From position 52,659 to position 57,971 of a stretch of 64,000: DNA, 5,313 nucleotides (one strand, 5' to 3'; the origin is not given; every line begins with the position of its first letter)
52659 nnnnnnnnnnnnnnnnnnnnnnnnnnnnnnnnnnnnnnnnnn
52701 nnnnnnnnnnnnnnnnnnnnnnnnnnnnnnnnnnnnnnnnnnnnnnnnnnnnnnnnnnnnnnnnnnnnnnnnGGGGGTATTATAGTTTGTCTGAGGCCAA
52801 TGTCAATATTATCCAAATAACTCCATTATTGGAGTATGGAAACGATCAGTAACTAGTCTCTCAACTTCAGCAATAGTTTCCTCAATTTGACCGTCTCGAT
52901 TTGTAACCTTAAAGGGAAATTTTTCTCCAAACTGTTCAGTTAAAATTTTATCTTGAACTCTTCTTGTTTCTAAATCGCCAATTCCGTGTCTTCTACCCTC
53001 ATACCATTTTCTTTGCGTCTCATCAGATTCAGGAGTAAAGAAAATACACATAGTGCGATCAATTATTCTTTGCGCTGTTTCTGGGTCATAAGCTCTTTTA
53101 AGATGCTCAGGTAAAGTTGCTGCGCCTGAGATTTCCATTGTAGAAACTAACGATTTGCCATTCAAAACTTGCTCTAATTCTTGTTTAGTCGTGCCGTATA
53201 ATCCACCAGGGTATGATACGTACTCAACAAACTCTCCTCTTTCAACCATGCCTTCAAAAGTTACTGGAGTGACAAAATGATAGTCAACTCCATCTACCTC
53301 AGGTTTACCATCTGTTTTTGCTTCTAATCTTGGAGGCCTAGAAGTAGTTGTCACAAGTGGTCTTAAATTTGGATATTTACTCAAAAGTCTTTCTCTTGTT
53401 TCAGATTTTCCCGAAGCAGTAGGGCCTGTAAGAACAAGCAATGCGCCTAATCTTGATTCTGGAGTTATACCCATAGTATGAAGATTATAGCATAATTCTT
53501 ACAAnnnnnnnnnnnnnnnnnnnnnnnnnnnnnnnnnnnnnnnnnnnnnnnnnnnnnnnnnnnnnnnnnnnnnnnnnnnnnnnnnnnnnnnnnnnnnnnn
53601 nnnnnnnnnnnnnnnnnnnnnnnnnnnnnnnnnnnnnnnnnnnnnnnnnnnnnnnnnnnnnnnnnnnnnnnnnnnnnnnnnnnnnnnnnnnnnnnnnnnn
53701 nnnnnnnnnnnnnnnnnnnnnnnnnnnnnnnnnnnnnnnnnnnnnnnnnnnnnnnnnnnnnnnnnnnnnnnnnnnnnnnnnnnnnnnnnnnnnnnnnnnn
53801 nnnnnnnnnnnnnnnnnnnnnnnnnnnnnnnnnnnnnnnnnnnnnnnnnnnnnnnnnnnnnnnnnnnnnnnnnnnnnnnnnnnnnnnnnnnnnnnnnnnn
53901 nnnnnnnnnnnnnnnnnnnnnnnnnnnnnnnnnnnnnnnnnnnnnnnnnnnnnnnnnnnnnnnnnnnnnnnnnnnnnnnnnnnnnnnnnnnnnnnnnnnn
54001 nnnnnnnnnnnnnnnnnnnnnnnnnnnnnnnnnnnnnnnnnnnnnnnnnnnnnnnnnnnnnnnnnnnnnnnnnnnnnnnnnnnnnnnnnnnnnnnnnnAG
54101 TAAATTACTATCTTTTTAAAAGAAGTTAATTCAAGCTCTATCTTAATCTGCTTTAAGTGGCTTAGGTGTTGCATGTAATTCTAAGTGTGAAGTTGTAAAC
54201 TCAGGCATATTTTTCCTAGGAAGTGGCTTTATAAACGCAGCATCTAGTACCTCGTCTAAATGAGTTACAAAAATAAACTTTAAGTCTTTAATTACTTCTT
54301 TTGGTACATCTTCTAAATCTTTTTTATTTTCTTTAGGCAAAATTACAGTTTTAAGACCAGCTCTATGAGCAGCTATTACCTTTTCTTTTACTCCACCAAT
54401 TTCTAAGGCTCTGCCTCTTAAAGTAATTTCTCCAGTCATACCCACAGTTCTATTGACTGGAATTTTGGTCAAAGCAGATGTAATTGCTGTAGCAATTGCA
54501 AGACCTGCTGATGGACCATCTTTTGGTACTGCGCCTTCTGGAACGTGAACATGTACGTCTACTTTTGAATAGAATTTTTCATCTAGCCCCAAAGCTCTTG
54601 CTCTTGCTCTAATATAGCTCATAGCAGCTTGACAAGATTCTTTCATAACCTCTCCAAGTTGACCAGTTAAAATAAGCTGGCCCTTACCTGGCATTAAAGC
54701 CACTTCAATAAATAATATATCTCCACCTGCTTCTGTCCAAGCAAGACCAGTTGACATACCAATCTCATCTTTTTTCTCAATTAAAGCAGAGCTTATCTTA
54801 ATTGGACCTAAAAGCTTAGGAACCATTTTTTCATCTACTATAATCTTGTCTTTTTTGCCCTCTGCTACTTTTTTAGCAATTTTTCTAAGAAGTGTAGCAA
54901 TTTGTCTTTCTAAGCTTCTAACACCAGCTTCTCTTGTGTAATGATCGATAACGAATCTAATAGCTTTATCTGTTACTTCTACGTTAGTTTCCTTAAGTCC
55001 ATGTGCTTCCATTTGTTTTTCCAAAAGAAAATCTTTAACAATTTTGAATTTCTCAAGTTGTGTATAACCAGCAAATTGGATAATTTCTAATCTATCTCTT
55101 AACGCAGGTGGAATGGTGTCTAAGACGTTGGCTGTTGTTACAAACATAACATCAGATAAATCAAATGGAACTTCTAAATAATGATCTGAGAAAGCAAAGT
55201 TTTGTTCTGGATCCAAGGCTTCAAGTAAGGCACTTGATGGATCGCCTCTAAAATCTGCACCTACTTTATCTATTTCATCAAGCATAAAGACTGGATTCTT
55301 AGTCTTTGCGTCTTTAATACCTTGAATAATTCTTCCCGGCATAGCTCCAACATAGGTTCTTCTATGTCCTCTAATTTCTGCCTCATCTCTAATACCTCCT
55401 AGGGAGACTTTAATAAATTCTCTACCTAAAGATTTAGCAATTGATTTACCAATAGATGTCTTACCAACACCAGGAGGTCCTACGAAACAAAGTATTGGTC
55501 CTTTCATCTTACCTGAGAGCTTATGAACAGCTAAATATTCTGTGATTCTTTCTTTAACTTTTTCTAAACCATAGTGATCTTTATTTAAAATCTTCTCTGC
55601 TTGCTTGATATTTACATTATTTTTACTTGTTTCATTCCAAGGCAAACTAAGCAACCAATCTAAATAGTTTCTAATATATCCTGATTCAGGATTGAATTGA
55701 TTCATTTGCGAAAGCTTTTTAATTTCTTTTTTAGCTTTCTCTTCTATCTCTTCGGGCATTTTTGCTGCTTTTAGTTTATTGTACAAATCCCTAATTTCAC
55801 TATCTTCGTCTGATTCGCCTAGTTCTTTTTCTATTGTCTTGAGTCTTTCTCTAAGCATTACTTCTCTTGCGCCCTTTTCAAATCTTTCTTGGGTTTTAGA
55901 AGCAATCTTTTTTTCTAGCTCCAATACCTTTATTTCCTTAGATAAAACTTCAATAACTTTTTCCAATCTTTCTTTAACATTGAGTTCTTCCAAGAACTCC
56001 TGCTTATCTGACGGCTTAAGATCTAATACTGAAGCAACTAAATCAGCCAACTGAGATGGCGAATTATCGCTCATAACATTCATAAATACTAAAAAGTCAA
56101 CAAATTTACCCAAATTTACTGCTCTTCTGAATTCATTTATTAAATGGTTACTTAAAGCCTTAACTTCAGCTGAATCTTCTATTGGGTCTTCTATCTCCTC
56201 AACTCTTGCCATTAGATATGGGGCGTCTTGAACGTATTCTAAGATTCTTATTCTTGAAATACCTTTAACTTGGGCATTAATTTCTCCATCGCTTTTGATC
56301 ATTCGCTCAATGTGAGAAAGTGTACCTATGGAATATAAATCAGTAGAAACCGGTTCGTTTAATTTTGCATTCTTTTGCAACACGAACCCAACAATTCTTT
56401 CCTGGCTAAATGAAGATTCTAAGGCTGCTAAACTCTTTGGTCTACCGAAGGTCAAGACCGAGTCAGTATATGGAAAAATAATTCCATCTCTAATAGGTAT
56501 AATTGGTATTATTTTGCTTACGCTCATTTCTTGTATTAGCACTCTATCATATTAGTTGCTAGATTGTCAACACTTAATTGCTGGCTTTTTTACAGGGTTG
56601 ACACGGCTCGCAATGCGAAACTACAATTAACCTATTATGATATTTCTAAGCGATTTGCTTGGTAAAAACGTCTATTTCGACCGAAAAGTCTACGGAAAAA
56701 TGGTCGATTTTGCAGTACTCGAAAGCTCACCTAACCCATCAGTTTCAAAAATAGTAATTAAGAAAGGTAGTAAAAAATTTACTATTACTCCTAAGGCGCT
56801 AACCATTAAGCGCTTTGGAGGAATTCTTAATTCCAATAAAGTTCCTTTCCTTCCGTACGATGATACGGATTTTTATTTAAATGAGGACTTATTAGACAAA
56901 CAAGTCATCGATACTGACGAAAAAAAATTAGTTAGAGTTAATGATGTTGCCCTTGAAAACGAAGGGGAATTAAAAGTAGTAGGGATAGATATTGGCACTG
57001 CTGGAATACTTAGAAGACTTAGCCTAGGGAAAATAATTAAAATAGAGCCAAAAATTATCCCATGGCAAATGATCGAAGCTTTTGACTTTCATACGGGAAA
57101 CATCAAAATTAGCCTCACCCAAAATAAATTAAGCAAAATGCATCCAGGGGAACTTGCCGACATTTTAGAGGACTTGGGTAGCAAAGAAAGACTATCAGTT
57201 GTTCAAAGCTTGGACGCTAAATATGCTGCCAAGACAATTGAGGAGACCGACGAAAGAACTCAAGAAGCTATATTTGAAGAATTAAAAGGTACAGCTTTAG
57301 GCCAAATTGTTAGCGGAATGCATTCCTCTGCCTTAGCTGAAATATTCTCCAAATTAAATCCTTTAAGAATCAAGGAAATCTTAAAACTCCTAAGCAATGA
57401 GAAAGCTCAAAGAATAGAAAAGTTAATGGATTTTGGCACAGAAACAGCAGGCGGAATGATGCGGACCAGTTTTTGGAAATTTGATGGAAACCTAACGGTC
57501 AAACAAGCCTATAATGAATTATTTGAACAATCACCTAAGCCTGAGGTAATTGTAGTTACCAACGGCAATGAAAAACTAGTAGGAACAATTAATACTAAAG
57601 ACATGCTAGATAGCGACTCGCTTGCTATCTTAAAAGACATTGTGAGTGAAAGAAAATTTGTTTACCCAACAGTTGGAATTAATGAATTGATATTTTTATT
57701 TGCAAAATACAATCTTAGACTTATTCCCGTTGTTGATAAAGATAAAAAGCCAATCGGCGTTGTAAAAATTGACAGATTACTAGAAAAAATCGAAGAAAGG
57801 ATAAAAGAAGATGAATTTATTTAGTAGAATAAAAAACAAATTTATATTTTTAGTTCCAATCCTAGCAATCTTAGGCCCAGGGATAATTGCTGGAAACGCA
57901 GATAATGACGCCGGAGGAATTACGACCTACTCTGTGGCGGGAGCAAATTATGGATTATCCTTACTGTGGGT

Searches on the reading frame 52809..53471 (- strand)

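Call 7: search_protein_families(library=pfam, proteins=[window:52809-53471:-], max_evalue=0.01)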
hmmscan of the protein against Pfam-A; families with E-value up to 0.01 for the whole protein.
window:52809-53471:- (220 aa): 1 family
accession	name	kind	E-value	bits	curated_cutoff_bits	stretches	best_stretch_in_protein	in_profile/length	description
PF00625.27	Guanylate_kin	-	8.3e-18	65.2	25.2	1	11-208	4-180/182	Guanylate kinase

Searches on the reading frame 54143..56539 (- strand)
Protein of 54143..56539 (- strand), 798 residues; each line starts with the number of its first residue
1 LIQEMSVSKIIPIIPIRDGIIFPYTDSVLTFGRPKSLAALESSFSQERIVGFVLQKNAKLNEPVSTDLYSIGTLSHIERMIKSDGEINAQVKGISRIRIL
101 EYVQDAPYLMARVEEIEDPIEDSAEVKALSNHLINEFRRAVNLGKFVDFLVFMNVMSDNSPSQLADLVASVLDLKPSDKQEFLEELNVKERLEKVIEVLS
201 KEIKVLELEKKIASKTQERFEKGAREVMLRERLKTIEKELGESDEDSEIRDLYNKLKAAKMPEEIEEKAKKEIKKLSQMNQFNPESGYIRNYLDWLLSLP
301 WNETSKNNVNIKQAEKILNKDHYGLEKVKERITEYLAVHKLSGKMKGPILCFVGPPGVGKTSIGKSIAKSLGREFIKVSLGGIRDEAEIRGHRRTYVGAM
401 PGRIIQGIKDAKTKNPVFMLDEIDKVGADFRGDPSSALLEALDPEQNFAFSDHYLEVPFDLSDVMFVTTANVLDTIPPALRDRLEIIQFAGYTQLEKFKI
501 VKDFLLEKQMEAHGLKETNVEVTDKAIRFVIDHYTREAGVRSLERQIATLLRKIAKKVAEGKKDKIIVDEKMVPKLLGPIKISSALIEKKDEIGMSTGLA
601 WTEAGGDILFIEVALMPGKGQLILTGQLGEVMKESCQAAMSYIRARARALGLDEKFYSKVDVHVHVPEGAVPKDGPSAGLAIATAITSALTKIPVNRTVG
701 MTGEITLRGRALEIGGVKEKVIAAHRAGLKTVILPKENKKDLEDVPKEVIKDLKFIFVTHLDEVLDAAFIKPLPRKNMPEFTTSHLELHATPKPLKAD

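Call 7: search_protein_families(library=pfam, proteins=[window:54143-56539:-], max_evalue=0.01)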
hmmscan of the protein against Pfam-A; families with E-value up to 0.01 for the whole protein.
window:54143-56539:- (798 aa): 13 families
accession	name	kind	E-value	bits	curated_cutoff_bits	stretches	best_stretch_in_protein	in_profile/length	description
PF05362.19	Lon_C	-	5.5e-90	300.9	21.1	1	568-770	2-204/205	Lon protease (S16) C-terminal proteolytic domain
PF02190.22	LON_substr_bdg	-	5.6e-43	147.6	28.7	1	11-201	2-200/200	ATP-dependent protease La (LON) substrate-binding domain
PF00004.35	AAA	-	1.4e-26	93.9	21.2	1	350-490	1-129/131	ATPase family associated with various cellular activities (AAA)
PF22667.2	Lon_lid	-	5.5e-23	80.8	27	1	511-565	1-56/57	Lon protease AAA+ ATPase lid domain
PF13541.12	ChlI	-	6.7e-10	39.4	27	1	611-738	1-121/121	Subunit ChlI of Mg-chelatase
PF07728.20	AAA_5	-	8.3e-07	29.5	22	1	350-484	2-139/139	AAA domain (dynein-related subfamily)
PF13401.12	AAA_22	-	7.6e-06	26.7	27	1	348-441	6-103/130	AAA domain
PF08298.17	AAA_PrkA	-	0.00014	21.5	25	1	317-373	56-111/358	PrkA AAA domain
PF05496.18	RuvB_N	-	0.00054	20.2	27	1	320-379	7-65/159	Holliday junction DNA helicase RuvB P-loop domain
PF03193.22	RsgA_GTPase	-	0.004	17.4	30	0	310-376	71-135/174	RsgA GTPase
PF13173.12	AAA_14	-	0.0052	17.2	27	0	348-426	3-74/129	AAA domain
PF13191.12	AAA_16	-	0.0093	16.9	32.6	0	330-378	10-55/167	AAA ATPase domain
PF01202.28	SKI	-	0.0099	16.4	22.1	0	356-376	1-21/159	Shikimate kinase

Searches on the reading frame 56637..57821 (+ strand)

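Call 7: search_protein_families(library=pfam, proteins=[window:56637-57821:+], max_evalue=0.01)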
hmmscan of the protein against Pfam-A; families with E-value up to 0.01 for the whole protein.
window:56637-57821:+ (395 aa): 3 families
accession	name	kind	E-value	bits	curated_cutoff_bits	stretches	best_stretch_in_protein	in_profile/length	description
PF03448.22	MgtE_N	-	8.9e-19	68.4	25.9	1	168-266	1-99/102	MgtE intracellular N domain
PF00571.33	CBS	-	2.7e-11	44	24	1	341-386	11-56/57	CBS domain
PF05239.21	PRC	-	5.8e-06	26.7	21.2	1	80-158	4-71/78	PRC-barrel domain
